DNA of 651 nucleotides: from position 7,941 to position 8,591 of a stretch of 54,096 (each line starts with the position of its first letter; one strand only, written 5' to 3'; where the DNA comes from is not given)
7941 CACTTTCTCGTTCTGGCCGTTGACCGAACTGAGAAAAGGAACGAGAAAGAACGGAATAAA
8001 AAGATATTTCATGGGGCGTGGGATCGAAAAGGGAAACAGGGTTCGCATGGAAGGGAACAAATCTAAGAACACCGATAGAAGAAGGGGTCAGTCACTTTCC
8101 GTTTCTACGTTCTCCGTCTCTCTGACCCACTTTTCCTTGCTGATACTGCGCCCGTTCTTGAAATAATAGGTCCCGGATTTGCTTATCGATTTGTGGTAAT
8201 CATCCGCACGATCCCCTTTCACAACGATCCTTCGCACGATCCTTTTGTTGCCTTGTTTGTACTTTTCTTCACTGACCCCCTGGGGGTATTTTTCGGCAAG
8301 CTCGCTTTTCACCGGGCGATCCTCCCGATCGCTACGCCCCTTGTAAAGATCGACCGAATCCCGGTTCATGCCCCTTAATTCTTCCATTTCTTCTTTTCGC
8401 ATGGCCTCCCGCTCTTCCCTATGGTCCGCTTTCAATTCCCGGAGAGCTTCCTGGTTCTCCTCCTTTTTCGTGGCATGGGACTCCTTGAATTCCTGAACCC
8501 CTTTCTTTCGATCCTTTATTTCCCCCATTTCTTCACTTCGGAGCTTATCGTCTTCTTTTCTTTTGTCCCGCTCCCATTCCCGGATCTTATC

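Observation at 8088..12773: Giant (~1,560 aa) modular, extremely charged envelope protein with no function I can assign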

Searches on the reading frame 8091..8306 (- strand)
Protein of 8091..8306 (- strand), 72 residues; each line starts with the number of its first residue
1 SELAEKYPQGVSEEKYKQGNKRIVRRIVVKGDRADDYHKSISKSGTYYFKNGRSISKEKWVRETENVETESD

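Call 76: find_related_loci(query=A5, collection=metagenome_contigs, flank=7000)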
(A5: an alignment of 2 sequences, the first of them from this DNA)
Query A5 (72 aa) in metagenome_contigs; peptide patterns used: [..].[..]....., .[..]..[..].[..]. (x = any residue, [..] = any of these).
600 stretches matched a pattern, but none encodes a relative of the query by tblastn (E <= 1e-3).

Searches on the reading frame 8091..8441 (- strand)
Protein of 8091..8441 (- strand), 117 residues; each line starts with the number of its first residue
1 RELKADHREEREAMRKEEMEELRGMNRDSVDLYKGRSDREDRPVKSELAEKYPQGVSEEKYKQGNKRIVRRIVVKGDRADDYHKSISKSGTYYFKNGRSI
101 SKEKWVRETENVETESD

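Call 7: search_protein_families(library=pfam, proteins=[window:8091-8357:-], max_evalue=10)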
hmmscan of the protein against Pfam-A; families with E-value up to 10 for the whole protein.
seq(89 aa): 0 families

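Call 8: find_homologous_proteins(query=window:8091-8420:-, max_evalue=0.001)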
Query seq(110 aa): 1 candidates shared short words with the query, none scored E <= 0.001.

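Call 26: search_solved_structures(query=A1, max_evalue=10)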
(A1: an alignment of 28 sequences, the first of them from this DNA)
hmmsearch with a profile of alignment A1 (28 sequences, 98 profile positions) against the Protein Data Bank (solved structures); distinct sequences matched with E-value up to 10: 9.
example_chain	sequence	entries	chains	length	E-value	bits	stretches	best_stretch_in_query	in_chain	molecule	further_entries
1ug8_A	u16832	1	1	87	0.33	14.3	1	24-58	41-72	Poly(A)-specific Ribonuclease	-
7jrj_K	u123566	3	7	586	1.1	12.6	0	6-52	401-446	Nucleoside diphosphate kinase 6 | Flagellar radial spoke protein 23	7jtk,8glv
2nsa_A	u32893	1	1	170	1.1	12.5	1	7-74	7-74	Trigger factor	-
2elp_A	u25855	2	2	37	1.2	12.5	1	73-93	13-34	Zinc finger protein 406 | Zinc finger protein ZFAT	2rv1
1kt1_A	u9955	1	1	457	3.6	10.9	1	3-49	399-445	FK506-binding protein FKBP51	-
7l7i_C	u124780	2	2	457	4.7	10.6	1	5-49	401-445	Peptidyl-prolyl cis-trans isomerase FKBP5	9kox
8ffw_D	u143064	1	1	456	4.7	10.6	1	5-49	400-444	Peptidyl-prolyl cis-trans isomerase FKBP5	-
1kt0_A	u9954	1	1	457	4.7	10.6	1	5-49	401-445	51 KDA FK506-BINDING PROTEIN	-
5njx_A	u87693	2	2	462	4.8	10.5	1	5-49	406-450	Peptidyl-prolyl cis-trans isomerase FKBP5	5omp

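Call 30: predict_structure(alignment_id=A1)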
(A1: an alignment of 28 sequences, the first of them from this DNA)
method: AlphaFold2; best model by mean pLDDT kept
length: 100 residues; sequences in the alignment: 28
mean_pLDDT: 77.3   pTM: 0.61
mean pLDDT of the five models: 77.3, 76.2, 76.1, 75.6, 75.3
residues with pLDDT >= 90: 51; 70-90: 15; 50-70: 9; < 50: 25
segments of 3 or more residues with pLDDT < 50: 1-4, 6-25
pLDDT, mean of each block of 10 residues (from residue 1): 45 42 55 88 95 93 95 96 96 67
secondary structure, 60 per line:
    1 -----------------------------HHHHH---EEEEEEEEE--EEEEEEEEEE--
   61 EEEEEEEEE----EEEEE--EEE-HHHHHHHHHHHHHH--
elements in order: H30-34 E38-46 E49-58 E61-69 E74-78 E81-83 H85-98

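Call 33: search_protein_representatives(alignment_id=A1)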
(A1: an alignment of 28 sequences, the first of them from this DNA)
Query: 28 sequences, 98 profile positions. Proteins with E-value up to 0.001 (for the whole library): 1372; up to 1e-10: 756; up to 1e-30: 1. The best 150 are listed.
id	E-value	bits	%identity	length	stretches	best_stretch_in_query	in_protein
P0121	1.9e-42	159.4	-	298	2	22-96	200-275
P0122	2.0e-26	108.0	-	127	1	10-95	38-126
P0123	3.2e-26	107.4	-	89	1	25-95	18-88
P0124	3.9e-26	107.1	-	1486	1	11-96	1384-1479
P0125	4.1e-26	107.0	-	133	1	20-96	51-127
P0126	6.3e-26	106.4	-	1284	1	21-96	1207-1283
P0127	7.3e-26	106.2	-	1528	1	4-95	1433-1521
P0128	9.6e-26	105.8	-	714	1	4-95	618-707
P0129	1.0e-25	105.8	-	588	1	5-96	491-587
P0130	1.0e-25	105.7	-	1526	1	11-96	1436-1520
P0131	1.1e-25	105.7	-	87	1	19-95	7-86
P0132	1.4e-25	105.3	-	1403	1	19-95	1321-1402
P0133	1.7e-25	105.0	-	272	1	11-95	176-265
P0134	2.9e-25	104.3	-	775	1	14-96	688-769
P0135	4.0e-25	103.9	-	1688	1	26-96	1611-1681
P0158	8.9e-24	99.5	-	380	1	19-95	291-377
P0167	2.7e-23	98.0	-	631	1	7-95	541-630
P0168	2.8e-23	97.9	-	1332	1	10-96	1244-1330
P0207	2.5e-21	91.7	-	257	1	19-96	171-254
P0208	2.5e-21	91.7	-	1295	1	7-96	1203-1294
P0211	3.7e-21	91.1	-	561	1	22-95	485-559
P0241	2.0e-20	88.8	-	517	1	7-96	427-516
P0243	2.1e-20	88.7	-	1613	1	22-95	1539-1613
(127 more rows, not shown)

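Call 35: search_protein_families(library=pfam, proteins=[P0208, P0121, P0207, P0241, P0129, P0211, P0167, P0158, P0243, P0168], max_evalue=0.001)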
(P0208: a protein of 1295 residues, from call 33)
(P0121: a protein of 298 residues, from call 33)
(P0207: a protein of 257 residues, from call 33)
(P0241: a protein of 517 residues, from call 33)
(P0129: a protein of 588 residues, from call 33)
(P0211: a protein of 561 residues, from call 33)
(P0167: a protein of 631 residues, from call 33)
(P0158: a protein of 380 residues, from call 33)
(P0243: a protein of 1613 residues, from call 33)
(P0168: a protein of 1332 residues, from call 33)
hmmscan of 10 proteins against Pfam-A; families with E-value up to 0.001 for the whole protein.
P0208 (1295 aa): 3 families
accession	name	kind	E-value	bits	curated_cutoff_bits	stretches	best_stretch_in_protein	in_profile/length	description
PF00012.26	HSP70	-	5e-91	306.2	20.6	2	85-247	102-263/599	Hsp70 protein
PF06723.19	MreB_Mbl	-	2.9e-11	43.2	27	1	42-222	27-192/327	MreB/Mbl protein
PF07719.23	TPR_2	-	1.3e-07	31.7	27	0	533-559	5-31/34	Tetratricopeptide repeat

P0121 (298 aa): 0 families

P0207 (257 aa): 0 families

P0241 (517 aa): 1 family
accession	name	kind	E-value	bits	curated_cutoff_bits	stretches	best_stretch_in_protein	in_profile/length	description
PF13620.12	CarboxypepD_reg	-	1e-05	26.2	32.3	1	41-99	5-64/82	Carboxypeptidase regulatory-like domain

P0129 (588 aa): 5 families
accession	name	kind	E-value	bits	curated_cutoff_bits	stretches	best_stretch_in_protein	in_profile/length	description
PF07719.23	TPR_2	-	2.1e-12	46.6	27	1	312-341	4-33/34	Tetratricopeptide repeat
PF13428.12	TPR_14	-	1.5e-07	31.8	23.5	0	378-414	2-38/44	Tetratricopeptide repeat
PF13414.12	TPR_11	-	4.2e-07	30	26.8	0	259-282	1-24/42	TPR repeat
PF13181.12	TPR_8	-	3.2e-06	27.3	25.7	1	312-340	4-32/34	Tetratricopeptide repeat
PF00515.34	TPR_1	-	4.4e-06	26.7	27.8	0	312-340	4-32/34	Tetratricopeptide repeat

P0211 (561 aa): 5 families
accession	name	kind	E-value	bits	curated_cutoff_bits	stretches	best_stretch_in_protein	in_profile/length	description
PF07719.23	TPR_2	-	2.7e-12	46.2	27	0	174-204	3-33/34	Tetratricopeptide repeat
PF13414.12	TPR_11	-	6.7e-09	35.7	26.8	1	179-205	1-27/42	TPR repeat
PF00515.34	TPR_1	-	3.4e-08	33.4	27.8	0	182-204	11-33/34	Tetratricopeptide repeat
PF13428.12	TPR_14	-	1.1e-06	29.1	23.5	0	412-444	3-35/44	Tetratricopeptide repeat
PF13181.12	TPR_8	-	5e-06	26.7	25.7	0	286-314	5-33/34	Tetratricopeptide repeat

P0167 (631 aa): 6 families
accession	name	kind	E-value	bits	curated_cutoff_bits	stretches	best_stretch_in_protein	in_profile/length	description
PF07719.23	TPR_2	-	1.5e-11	43.9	27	0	494-524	3-33/34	Tetratricopeptide repeat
PF00515.34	TPR_1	-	6.9e-11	41.9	27.8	0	495-524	4-33/34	Tetratricopeptide repeat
PF13428.12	TPR_14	-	1.6e-09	37.9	23.5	0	493-528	2-37/44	Tetratricopeptide repeat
PF13181.12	TPR_8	-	3.8e-07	30.2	25.7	1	494-524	3-33/34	Tetratricopeptide repeat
PF13432.12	TPR_16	-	1e-05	26.3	32.7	0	298-331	1-34/65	Tetratricopeptide repeat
PF13414.12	TPR_11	-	1.4e-05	25.2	26.8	0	305-329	5-29/42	TPR repeat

P0158 (380 aa): 0 families

P0243 (1613 aa): 7 families
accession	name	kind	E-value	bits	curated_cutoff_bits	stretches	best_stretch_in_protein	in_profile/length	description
PF07719.23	TPR_2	-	3e-29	99.1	27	0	248-279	3-34/34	Tetratricopeptide repeat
PF00515.34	TPR_1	-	1.1e-14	53.9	27.8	0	252-279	7-34/34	Tetratricopeptide repeat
PF13181.12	TPR_8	-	4.5e-12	45.5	25.7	0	247-279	2-34/34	Tetratricopeptide repeat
PF13414.12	TPR_11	-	6.9e-09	35.7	26.8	0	1144-1166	6-28/42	TPR repeat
PF19556.4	PRTRC_E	-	7.3e-09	36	26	0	1218-1288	91-161/175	PRTRC system protein E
PF13620.12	CarboxypepD_reg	-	1.7e-05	25.5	32.3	1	48-99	11-63/82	Carboxypeptidase regulatory-like domain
PF00903.31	Glyoxalase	-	8.9e-05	23.3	20.6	0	317-352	7-33/121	Glyoxalase/Bleomycin resistance protein/Dioxygenase superfamily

P0168 (1332 aa): 9 families
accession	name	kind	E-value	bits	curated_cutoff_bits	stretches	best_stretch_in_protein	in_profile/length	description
PF07719.23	TPR_2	-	8.3e-37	122.7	27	1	686-713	6-33/34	Tetratricopeptide repeat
PF00515.34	TPR_1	-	1.9e-24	84.8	27.8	0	692-713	12-33/34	Tetratricopeptide repeat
PF13414.12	TPR_11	-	2.1e-15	56.5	26.8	1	688-720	1-33/42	TPR repeat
PF13181.12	TPR_8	-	8.4e-12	44.7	25.7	0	686-713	6-33/34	Tetratricopeptide repeat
PF13176.12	TPR_7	-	4.8e-11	42.3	27.9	0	494-526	1-33/36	Tetratricopeptide repeat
PF13428.12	TPR_14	-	6.8e-08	32.9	23.5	0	692-719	12-39/44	Tetratricopeptide repeat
PF13424.12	TPR_12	-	2.2e-05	25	30.1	0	475-523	25-76/77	Tetratricopeptide repeat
PF13620.12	CarboxypepD_reg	-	2.6e-05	24.9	32.3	1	35-95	2-64/82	Carboxypeptidase regulatory-like domain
PF13715.12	CarbopepD_reg_2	-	0.0005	20.5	32.2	0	35-100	1-65/88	CarboxypepD_reg-like domain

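Call 36: fold_search(model_id=the predicted structure, library=pdb)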
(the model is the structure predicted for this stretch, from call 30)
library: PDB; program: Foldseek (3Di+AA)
matches with E <= 10: 377; with E <= 0.001: 0
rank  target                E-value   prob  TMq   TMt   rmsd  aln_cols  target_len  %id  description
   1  6zz6_A                4.1e-02  1.00  0.41  0.13   3.0        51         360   24  Cryo-EM structure of S.cerevisiae cohesin-Scc2-DNA complex (released 2020-09-30)
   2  6wge_A                5.4e-02  1.00  0.43  0.12   2.5        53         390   15  Cryo-EM structure of human Cohesin-NIPBL-DNA complex without STAG1 (released 2020-05-20)
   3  1w1w_B                6.1e-02  1.00  0.43  0.14   2.9        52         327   25  Sc Smc1hd:Scc1-C complex, ATPgS (released 2004-09-30)
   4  6wg3_A                6.8e-02  1.00  0.42  0.09   2.4        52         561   15  Cryo-EM structure of human Cohesin-NIPBL-DNA complex (released 2020-05-20)
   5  4oqd_B                9.1e-02  0.97  0.37  0.17  12.3        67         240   15  Crystal structure of the tylM1 N,N-dimethyltransferase in complex with SAH and TDP-Qui3NMe2 (released 2014-02-26)
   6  1w1w_A                1.4e-01  1.00  0.41  0.16   1.8        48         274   25  Sc Smc1hd:Scc1-C complex, ATPgS (released 2004-09-30)
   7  8rof_A                1.4e-01  1.00  0.40  0.12   2.0        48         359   17  Human cohesin SMC1A-HD(shortCC-EQ)/RAD21-C complex - ADP-Mg-bound conformation (released 2024-09-11)
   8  8p0a_A                1.5e-01  1.00  0.40  0.12   2.0        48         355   17  Human Cohesin ATPase module (released 2024-09-11)
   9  6m82                  1.5e-01  0.94  0.37  0.17  12.4        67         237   15  Crystal structure of TylM1 Y14paF bound to SAH and dTDP-phenol (released 2019-03-13)
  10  3pfg                  1.7e-01  0.91  0.37  0.17  12.1        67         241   16  X-Ray crystal structure the N,N-dimethyltransferase TylM1 from Streptomyces fradiae in complex with SAM and dTDP-phenol (released 2010-12-15)
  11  4oqd_A                1.8e-01  0.91  0.37  0.17  12.3        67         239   15  Crystal structure of the tylM1 N,N-dimethyltransferase in complex with SAH and TDP-Qui3NMe2 (released 2014-02-26)
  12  3bxo_A                1.9e-01  0.89  0.35  0.16   6.2        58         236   19  Crystal Structure of Streptomyces venezuelae DesVI (released 2008-03-25)
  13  4oqe_A                2.0e-01  0.89  0.36  0.17  12.2        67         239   15  Crystal structure of the tylM1 N,N-dimethyltransferase in complex with SAH and TDP-Fuc3NMe (released 2014-02-26)
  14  3px3_A                2.3e-01  0.90  0.37  0.17  12.2        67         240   16  Structure of TylM1 from Streptomyces fradiae H123A mutant in complex with SAH and dTDP-Quip3N (released 2010-12-22)
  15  6m83                  2.4e-01  0.90  0.37  0.17  12.4        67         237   15  Crystal structure of TylM1 S120A bound to SAH and dTDP-phenol (released 2019-03-13)
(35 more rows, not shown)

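Call 59: search_protein_families(library=pfam, alignment_id=A1, max_evalue=5)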
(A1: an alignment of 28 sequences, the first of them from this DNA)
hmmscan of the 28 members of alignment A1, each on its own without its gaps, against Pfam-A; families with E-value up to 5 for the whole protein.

A. member 1, seq(100 aa): 0 families

B. families by the number of members that match (of 28 scanned): 16 families
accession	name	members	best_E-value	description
PF23498.1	MgtT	2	0.16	MgtT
PF07591.16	PT-HINT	1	0.0032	Pretoxin HINT domain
PF13426.13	PAS_9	1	0.022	PAS domain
PF25825.1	SAPC2_N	1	0.03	SAPC2 EF-hand like N-terminal domain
PF03642.18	MAP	1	0.031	MAP domain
PF00377.23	Prion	1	0.034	Prion/Doppel alpha-helical domain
PF14013.11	MT0933_antitox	1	0.046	MT0933-like antitoxin protein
PF15542.11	Ntox50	1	0.059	Bacterial toxin 50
PF02145.21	Rap_GAP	1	0.061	Rap/ran-GAP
PF18431.6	RNAse_A_bac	1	0.064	Bacterial CdiA-CT RNAse A domain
PF11858.14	DUF3378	1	0.069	Domain of unknown function (DUF3378)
PF05906.16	DUF865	1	0.11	Herpesvirus-7 repeat of unknown function (DUF865)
PF24488.1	DUF7584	1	0.12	Domain of unknown function (DUF7584)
PF19824.4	Tlp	1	0.13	Small, acid-soluble spore protein Tlp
PF12298.14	Bot1p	1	0.16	Eukaryotic mitochondrial regulator protein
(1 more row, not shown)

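Call 60: search_protein_families(library=ncbifam, alignment_id=A1, max_evalue=5)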
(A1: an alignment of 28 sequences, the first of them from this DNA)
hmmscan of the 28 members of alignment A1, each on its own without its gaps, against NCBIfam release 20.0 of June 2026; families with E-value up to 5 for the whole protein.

A. member 1, seq(100 aa): 0 families

B. families by the number of members that match (of 28 scanned): 11 families
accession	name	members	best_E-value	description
NF005902.0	PRK07878.1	1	0.01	adenylyltransferase/sulfurtransferase MoeZ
NF008029.0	PRK10760.1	1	0.011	lytic murein transglycosylase B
TIGR03090.1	SASP_tlp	1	0.016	small acid-soluble spore protein Tlp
NF008354.0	PRK11143.1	1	0.018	glycerophosphodiester phosphodiesterase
NF003090.0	PRK04017.1-1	1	0.026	hypothetical protein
NF047561.1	orf58_phage_fam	1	0.044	phage protein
NF006930.0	PRK09415.1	1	0.054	RNA polymerase factor sigma C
NF000586.1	PRK00011.1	1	0.074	serine hydroxymethyltransferase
NF001483.0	PRK00326.3-5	1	0.092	division/cell wall cluster transcriptional repressor MraZ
NF005006.0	PRK06397.1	1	0.1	V-type ATP synthase subunit H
NF043043.1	T4SS_Ceg10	1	0.14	Ceg14 family Dot/Icm T4SS effector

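Call 74: find_related_loci(query=window:8091-8441:-, collection=metagenome_contigs, flank=6000)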
Query seq(117 aa) (117 aa) in metagenome_contigs; peptide patterns used: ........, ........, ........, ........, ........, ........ (x = any residue, [..] = any of these).
511 stretches matched a pattern, but none encodes a relative of the query by tblastn (E <= 1e-3).
